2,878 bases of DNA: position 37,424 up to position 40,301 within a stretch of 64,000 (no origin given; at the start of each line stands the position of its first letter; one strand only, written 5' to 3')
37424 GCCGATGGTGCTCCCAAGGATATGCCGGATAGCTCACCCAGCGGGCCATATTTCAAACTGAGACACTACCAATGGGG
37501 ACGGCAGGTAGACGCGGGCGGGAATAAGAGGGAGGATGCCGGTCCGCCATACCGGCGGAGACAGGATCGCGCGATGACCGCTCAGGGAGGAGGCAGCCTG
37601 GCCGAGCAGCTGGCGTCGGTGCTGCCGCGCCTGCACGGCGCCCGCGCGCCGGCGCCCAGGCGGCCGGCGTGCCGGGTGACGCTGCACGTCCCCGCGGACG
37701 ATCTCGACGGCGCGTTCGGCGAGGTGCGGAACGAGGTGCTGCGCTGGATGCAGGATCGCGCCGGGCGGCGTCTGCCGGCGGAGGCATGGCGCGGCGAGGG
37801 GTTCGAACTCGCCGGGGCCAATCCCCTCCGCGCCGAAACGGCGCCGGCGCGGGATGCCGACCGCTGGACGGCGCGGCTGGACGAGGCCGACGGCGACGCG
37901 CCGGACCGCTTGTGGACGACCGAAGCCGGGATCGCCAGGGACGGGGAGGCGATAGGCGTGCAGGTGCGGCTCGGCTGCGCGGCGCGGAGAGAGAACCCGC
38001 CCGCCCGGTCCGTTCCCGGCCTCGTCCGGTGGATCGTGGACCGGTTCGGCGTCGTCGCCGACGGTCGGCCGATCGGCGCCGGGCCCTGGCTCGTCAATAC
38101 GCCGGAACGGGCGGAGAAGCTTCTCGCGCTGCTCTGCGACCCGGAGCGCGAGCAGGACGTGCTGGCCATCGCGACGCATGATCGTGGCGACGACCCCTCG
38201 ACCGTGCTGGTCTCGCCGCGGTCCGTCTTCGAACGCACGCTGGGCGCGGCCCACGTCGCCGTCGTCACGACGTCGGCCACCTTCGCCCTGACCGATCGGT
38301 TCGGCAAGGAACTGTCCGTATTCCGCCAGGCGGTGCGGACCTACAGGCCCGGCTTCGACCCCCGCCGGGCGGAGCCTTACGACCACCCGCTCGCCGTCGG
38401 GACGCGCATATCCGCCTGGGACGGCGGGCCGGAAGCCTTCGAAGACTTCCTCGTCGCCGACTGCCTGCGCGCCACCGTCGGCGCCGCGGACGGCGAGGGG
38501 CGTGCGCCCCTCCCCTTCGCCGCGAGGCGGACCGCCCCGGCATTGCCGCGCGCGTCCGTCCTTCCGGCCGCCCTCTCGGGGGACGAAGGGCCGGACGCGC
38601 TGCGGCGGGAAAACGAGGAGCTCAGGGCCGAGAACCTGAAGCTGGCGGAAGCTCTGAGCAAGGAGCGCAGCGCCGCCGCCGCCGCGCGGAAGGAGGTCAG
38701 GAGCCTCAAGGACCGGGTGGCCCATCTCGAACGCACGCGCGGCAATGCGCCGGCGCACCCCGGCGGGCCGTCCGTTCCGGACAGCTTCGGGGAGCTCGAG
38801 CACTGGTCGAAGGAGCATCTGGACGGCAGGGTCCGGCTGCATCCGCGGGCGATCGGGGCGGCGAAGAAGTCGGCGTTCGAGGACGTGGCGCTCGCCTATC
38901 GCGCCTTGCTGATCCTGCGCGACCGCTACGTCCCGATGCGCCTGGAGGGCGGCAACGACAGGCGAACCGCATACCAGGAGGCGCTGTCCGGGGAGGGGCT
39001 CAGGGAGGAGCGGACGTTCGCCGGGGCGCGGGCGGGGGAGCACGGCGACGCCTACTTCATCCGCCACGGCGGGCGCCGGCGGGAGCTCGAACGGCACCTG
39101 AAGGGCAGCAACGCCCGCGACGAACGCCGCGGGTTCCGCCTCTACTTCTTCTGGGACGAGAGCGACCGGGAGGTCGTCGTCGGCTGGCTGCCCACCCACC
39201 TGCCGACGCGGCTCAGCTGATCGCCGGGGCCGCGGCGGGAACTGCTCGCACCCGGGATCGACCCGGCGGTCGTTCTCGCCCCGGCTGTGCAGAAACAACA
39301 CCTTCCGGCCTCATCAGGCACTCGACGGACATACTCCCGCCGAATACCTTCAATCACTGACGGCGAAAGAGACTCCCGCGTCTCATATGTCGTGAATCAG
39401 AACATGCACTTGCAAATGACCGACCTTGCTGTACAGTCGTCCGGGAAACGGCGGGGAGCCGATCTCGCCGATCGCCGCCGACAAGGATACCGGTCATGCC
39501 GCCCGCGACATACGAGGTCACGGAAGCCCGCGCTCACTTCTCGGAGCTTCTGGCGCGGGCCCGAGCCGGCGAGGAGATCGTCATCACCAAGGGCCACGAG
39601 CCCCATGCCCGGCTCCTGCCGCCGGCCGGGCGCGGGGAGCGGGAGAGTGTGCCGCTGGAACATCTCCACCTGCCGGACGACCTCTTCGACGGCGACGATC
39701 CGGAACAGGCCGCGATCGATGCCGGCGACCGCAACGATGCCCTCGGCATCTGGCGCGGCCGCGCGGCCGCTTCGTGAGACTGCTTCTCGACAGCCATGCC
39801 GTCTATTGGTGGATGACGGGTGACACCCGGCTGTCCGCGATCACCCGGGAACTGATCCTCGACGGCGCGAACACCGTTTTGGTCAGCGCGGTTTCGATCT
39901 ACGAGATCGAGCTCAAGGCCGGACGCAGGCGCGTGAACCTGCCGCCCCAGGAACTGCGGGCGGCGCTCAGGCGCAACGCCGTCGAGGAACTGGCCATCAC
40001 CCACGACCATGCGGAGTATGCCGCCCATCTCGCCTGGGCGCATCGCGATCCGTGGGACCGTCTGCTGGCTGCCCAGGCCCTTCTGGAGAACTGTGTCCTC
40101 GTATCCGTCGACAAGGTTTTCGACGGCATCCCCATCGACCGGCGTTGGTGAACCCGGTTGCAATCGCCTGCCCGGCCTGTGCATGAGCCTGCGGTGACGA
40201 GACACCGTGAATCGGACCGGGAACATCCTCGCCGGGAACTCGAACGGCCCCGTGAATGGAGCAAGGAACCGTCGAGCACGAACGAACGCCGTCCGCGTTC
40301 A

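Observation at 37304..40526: Two same-orientation MITE-like elements bracket a 2.86-kb module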

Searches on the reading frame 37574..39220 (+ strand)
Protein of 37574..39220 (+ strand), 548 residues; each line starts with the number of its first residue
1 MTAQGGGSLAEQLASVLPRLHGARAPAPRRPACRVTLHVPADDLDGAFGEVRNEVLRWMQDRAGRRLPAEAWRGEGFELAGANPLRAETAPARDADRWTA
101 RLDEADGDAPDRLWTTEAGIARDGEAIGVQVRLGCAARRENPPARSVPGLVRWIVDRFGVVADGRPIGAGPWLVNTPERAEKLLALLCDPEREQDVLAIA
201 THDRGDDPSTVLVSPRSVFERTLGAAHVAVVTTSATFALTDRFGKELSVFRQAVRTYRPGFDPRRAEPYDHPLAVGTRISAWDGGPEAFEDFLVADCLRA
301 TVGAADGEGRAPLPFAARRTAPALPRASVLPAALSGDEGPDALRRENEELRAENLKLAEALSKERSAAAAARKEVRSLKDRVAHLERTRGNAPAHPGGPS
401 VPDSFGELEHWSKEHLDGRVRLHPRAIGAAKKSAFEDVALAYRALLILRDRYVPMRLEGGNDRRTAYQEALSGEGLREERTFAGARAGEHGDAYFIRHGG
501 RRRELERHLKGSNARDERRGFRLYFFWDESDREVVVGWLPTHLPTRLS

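Call 9: search_protein_families(library=pfam, proteins=[window:37574-39220:+])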
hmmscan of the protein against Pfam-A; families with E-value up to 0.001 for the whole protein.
window:37574-39220:+ (548 aa): 0 families

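Call 19: search_protein_families(library=ncbifam, proteins=[window:37574-39220:+], max_evalue=0.01)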
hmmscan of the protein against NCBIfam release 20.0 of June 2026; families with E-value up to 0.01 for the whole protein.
window:37574-39220:+ (548 aa): 0 families

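Call 24: find_homologous_proteins(query=window:37574-39220:+)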
Query window:37574-39220:+ (548 aa): 72 proteins with E <= 0.001 among 8000 candidates.
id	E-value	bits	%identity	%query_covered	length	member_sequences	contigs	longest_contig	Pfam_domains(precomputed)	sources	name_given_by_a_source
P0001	0.0e+0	1183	97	100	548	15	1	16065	-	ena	-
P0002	0.0e+0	1116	93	100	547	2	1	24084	-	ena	-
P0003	4.8e-291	985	82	100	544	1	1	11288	PF27636.1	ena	-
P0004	1.3e-287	973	82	100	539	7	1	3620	-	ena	-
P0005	4.2e-287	972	81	100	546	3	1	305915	PF27636.1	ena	-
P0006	1.3e-286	970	83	100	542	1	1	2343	PF27636.1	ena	-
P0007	1.4e-284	963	81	100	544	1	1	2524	-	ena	-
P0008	6.2e-284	961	80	100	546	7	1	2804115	-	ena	-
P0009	5.7e-283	958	80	100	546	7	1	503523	-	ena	-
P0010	2.1e-280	950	81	100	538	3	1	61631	PF27636.1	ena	-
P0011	8.1e-279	944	82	100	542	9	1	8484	PF27636.1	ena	-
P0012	8.7e-277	938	81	100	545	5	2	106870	PF27636.1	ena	-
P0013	6.2e-275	931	78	100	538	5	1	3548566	-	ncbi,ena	-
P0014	1.6e-272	923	79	100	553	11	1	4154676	-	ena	-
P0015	3.6e-271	919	82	93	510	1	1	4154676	-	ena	-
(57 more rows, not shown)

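Call 25: find_encoding_contigs(protein=P0001, flank=10000, max_places=4)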
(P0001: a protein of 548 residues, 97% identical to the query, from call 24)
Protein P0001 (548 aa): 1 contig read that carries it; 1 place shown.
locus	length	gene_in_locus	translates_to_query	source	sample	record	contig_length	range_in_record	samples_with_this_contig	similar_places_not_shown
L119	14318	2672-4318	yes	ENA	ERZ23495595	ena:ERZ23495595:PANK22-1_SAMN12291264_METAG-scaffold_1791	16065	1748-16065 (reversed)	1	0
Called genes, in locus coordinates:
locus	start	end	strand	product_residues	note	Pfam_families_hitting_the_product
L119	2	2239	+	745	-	?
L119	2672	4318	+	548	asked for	-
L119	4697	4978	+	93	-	PF02604:PhdYeFM_antitox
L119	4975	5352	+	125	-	PF01850:PIN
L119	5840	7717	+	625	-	PF01558:POR, PF01855:POR_N, PF17147:PFOR_II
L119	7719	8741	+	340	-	PF02775:TPP_enzyme_C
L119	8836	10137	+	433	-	PF07992:Pyr_redox_2, PF13454:NAD_binding_9 (faint)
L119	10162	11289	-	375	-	PF08495:FIST, PF10442:FIST_C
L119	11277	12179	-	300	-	PF02668:TauD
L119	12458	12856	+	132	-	PF02627:CMD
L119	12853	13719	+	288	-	PF03446:NAD_binding_2, PF14833:NAD_binding_11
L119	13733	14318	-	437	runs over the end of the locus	PF00202:Aminotran_3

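Call 26: find_encoding_contigs(protein=P0002, flank=10000, max_places=4)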
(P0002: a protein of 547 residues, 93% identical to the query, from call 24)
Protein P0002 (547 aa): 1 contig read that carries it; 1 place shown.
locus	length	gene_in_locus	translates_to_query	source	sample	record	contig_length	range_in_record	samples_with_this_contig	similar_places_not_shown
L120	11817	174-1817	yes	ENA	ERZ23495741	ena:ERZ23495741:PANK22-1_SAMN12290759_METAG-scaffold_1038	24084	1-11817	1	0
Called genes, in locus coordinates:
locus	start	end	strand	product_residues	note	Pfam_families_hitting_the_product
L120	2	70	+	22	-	?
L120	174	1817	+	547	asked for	-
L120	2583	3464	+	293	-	PF02634:FdhD-NarQ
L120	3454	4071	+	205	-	PF12804:NTP_transf_3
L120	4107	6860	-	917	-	PF00111:Fer2 (weak), PF13510:Fer2_4, PF13183:Fer4_8, PF14697:Fer4_21 (weak), PF12838:Fer4_7, PF04879:Molybdop_Fe4S4, PF00384:Molybdopterin, PF01568:Molydop_binding, +5 more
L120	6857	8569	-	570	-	PF01257:2Fe-2S_thioredx, PF01512:Complex1_51K, PF10589:NADH_4Fe-4S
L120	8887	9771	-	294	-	PF08450:SGL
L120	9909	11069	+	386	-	PF03054:tRNA_Me_trans, PF20259:tRNA_Me_trans_M, PF20258:tRNA_Me_trans_C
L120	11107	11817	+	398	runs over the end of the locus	PF07690:MFS_1, PF00083:Sugar_tr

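Call 34: find_encoding_contigs(protein=P0013, flank=10000, max_places=3)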
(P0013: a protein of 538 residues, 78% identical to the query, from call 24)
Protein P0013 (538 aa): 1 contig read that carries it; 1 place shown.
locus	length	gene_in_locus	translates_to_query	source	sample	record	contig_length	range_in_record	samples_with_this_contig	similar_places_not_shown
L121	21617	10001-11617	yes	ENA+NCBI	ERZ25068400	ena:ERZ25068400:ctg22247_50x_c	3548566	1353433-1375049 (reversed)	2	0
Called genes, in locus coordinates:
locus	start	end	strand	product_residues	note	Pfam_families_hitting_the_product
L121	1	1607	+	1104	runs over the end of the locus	PF04465:DUF499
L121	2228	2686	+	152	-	-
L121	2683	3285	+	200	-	PF16289:PIN_12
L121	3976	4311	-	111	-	-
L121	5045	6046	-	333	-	PF10686:YAcAr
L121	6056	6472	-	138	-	PF14216:DUF4326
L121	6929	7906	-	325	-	PF23639:DUF7146, PF13362:Toprim_3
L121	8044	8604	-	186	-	PF13532:2OG-FeII_Oxy_2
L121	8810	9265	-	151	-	PF00436:SSB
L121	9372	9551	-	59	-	-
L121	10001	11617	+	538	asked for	-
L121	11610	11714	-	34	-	-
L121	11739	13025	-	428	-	PF00817:IMS, PF21999:IMS_HHH_1 (faint), PF11799:IMS_C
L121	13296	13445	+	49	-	-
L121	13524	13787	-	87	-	-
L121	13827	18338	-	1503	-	PF13872:AAA_34, PF04851:ResIII (weak), PF13871:Helicase_C_4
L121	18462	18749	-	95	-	-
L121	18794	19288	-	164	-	-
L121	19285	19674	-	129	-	PF11171:DUF2958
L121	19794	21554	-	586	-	PF02518:HATPase_c (weak)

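Call 35: find_encoding_contigs(protein=P0008, flank=10000, max_places=3)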
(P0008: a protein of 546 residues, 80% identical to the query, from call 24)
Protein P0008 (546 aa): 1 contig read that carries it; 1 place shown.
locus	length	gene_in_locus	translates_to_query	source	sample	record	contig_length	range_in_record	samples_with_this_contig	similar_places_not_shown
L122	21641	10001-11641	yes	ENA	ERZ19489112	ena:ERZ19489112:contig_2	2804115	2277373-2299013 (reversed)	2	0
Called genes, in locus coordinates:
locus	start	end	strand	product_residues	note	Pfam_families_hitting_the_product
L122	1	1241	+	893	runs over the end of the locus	PF04851:ResIII, PF00176:SNF2-rel_dom, PF00270:DEAD (weak), PF00271:Helicase_C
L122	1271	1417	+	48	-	-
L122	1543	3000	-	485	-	PF13356:Arm-DNA-bind_3, PF14659:Phage_int_SAM_3 (weak), PF00589:Phage_integrase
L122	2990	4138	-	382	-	PF14659:Phage_int_SAM_3, PF22022:Phage_int_M, PF00589:Phage_integrase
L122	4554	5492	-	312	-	PF10686:YAcAr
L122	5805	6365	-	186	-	-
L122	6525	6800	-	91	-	-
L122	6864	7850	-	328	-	PF23639:DUF7146, PF13362:Toprim_3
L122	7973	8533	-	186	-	PF13532:2OG-FeII_Oxy_2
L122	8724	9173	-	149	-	PF00436:SSB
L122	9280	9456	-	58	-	-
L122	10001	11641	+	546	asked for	-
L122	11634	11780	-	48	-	-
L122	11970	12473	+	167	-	PF12760:Zn_ribbon_IS1595 (weak)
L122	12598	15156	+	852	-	-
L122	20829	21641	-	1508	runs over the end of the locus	PF13872:AAA_34, PF13871:Helicase_C_4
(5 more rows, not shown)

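Call 36: find_encoding_contigs(protein=P0014, flank=10000, max_places=3)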
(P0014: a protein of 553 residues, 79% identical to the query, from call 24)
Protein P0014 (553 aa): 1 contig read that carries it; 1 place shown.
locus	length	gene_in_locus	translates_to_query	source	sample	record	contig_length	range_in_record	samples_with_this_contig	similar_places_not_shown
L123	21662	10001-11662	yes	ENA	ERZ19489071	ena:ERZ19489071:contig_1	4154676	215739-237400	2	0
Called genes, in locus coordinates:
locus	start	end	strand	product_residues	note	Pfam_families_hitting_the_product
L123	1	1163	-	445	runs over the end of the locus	PF01565:FAD_binding_4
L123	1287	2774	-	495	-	PF12710:HAD (weak), PF01040:UbiA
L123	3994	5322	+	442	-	PF05935:Arylsulfotrans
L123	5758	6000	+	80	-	-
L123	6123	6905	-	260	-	PF14236:DruA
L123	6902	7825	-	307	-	PF03050:DDE_Tnp_IS66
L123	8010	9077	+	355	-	-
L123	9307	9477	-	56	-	-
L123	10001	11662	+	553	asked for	-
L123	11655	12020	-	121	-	PF11799:IMS_C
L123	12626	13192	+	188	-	-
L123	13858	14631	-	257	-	PF05901:Excalibur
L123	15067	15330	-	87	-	-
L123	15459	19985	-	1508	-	PF13872:AAA_34, PF13871:Helicase_C_4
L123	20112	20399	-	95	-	-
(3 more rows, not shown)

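Call 65: search_protein_families(library=padloc, proteins=[window:37574-39220:+], max_evalue=0.01)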
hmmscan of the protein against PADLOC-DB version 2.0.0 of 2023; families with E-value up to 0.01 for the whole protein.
window:37574-39220:+ (548 aa): 5 families
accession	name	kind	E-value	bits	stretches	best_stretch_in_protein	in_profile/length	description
PDLC04161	HEC-07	-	2.3e-151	503.4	1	27-548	19-553/553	-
PDLC04159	HEC-07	-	9.5e-64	214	1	43-548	25-531/531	-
PDLC04160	HEC-07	-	1.2e-56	190.4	1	52-547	57-556/557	-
PDLC04158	HEC-07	-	1.6e-38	130.5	1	55-544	41-522/526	-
PDLC03912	NsnC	-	0.0044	14.9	1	519-546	286-313/316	-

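Call 66: search_solved_structures(query=window:37574-39220:+, max_evalue=1)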
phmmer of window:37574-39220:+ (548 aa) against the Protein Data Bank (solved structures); distinct sequences matched with E-value up to 1: 0.

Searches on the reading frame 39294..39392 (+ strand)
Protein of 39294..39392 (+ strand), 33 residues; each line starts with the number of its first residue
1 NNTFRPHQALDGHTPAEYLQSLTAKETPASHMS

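Call 81: search_protein_families(library=pfam, proteins=[window:39294-39392:+], max_evalue=10)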
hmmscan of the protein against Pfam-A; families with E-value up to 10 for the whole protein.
seq(33 aa): 2 families
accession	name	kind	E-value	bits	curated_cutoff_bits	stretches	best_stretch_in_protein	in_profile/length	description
PF09722.15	Xre_MbcA_ParS_C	-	0.0038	17.6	24.5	1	5-22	18-35/51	Antitoxin Xre/MbcA/ParS C-terminal toxin-binding domain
PF13683.12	rve_3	-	0.012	15.8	26.5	1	2-15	54-67/67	Integrase core domain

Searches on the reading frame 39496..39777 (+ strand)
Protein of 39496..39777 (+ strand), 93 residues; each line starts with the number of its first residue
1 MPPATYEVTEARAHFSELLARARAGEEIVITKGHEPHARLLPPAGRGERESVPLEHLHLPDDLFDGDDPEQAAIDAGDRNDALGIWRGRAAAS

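Call 9: search_protein_families(library=pfam, proteins=[window:39496-39777:+])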
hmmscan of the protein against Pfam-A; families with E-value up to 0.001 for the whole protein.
window:39496-39777:+ (93 aa): 1 family
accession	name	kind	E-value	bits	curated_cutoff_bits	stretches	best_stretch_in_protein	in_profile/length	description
PF02604.26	PhdYeFM_antitox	-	1.2e-08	35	29.8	1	5-43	3-42/74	Antitoxin Phd_YefM, type II toxin-antitoxin system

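Call 19: search_protein_families(library=ncbifam, proteins=[window:39496-39777:+], max_evalue=0.01)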
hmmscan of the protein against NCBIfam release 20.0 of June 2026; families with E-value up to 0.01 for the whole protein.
window:39496-39777:+ (93 aa): 1 family
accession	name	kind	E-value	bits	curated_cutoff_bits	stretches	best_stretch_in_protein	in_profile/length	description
TIGR01552.1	phd_fam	subfamily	1.2e-08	34.2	20.8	1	6-42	2-38/53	type II toxin-antitoxin system prevent-host-death family antitoxin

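Call 65: search_protein_families(library=padloc, proteins=[window:39496-39777:+], max_evalue=0.01)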
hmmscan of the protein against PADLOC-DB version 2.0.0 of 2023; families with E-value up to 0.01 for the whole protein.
window:39496-39777:+ (93 aa): 0 families

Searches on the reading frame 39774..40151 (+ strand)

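Call 9: search_protein_families(library=pfam, proteins=[window:39774-40151:+])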
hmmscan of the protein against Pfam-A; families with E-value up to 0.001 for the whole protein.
window:39774-40151:+ (125 aa): 1 family
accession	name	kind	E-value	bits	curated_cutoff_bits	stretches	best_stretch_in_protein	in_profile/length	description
PF01850.27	PIN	-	6.1e-16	59.6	23.6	1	4-118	2-116/120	PIN domain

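Call 19: search_protein_families(library=ncbifam, proteins=[window:39774-40151:+], max_evalue=0.01)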
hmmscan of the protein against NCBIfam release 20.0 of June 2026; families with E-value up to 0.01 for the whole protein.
window:39774-40151:+ (125 aa): 0 families

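Call 65: search_protein_families(library=padloc, proteins=[window:39774-40151:+], max_evalue=0.01)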
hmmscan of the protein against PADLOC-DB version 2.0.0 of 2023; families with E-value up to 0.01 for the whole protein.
window:39774-40151:+ (125 aa): 0 families
